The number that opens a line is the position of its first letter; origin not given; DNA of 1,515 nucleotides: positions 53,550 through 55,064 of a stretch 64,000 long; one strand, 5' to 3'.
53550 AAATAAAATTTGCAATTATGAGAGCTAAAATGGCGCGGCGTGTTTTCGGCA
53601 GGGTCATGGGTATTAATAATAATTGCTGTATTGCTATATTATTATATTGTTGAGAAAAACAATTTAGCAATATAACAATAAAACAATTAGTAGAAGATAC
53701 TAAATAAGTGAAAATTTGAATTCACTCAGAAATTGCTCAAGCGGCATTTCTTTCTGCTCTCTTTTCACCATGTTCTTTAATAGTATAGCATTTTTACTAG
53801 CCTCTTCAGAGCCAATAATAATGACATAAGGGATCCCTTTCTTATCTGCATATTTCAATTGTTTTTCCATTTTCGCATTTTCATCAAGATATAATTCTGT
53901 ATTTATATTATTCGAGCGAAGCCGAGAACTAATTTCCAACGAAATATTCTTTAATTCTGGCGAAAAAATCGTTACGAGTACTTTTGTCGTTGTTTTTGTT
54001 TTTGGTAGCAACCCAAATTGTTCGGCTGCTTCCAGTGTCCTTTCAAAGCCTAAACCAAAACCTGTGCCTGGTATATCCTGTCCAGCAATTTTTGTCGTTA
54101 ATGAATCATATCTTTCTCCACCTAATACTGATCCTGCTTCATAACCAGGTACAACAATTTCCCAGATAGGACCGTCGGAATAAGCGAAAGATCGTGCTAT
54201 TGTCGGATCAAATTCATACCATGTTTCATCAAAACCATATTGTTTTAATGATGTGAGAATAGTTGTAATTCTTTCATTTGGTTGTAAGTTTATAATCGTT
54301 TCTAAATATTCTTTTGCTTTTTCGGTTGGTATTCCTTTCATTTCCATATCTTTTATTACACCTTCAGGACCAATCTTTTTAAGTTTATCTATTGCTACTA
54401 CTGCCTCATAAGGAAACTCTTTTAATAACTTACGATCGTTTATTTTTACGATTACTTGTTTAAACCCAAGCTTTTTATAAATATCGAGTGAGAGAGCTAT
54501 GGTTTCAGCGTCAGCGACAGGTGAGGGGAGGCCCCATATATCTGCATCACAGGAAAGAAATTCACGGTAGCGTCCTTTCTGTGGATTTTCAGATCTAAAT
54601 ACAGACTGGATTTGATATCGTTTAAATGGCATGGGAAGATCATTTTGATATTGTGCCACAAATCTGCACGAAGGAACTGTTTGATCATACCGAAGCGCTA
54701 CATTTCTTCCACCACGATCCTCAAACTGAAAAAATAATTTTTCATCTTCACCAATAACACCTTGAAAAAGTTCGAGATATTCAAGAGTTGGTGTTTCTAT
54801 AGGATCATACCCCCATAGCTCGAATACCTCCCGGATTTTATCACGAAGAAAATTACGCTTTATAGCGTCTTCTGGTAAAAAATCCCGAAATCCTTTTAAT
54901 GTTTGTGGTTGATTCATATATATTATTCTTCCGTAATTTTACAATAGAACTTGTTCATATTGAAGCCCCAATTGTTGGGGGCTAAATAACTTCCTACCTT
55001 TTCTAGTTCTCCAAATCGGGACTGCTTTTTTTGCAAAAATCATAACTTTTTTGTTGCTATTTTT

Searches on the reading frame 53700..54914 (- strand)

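Call 53: search_protein_families(library=ncbifam, proteins=[window:53700-54914:-], max_evalue=1e-10)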
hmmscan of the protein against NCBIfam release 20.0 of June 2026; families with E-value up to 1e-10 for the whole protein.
window:53700-54914:- (404 aa): 17 families
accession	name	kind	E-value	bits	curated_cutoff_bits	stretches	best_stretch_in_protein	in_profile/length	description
TIGR00442.1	hisS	equivalog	8.6e-108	360.9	286.75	1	4-391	1-405/406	histidine--tRNA ligase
NF009085.0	PRK12420.1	equivalog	1.7e-69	235.2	540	1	4-394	5-421/426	histidine--tRNA ligase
TIGR00443.1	hisZ_biosyn_reg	equivalog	8e-45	153.3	271.65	1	10-167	1-158/314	ATP phosphoribosyltransferase regulatory subunit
NF008942.0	PRK12292.2-5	equivalog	9.3e-42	143.1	643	2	7-160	13-168/434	ATP phosphoribosyltransferase regulatory subunit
NF008941.0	PRK12292.2-4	equivalog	5.1e-34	117.8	447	1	8-163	12-167/393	ATP phosphoribosyltransferase regulatory subunit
NF008936.0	PRK12292.1-3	equivalog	1.5e-31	109.7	492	2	7-167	9-170/406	ATP phosphoribosyltransferase regulatory subunit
NF008940.0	PRK12292.2-3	equivalog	1.7e-31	109.4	450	1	7-374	7-398/404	ATP phosphoribosyltransferase regulatory subunit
NF008945.0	PRK12292.3-3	equivalog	5e-23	81.8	409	1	8-163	5-155/368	ATP phosphoribosyltransferase regulatory subunit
NF008943.0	PRK12292.3-1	equivalog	1.2e-18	67.4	690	1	7-153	28-171/403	ATP phosphoribosyltransferase regulatory subunit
NF008953.0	PRK12295.1-6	equivalog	1.6e-17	63.6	384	1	17-164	9-154/384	ATP phosphoribosyltransferase regulatory subunit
NF009086.0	PRK12421.1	equivalog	7.8e-17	61.3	318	1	8-159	12-164/389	ATP phosphoribosyltransferase regulatory subunit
NF008938.0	PRK12292.1-6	equivalog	1.3e-15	57.2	833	1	7-165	10-167/420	ATP phosphoribosyltransferase regulatory subunit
NF008935.0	PRK12292.1-1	equivalog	3.8e-14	52.4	350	0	9-170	10-172/382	ATP phosphoribosyltransferase regulatory subunit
NF008937.0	PRK12292.1-4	equivalog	5e-13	48.7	693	0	8-149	12-154/395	ATP phosphoribosyltransferase regulatory subunit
NF008950.0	PRK12295.1-3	equivalog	8.1e-13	48.4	492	0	25-167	18-157/387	ATP phosphoribosyltransferase regulatory subunit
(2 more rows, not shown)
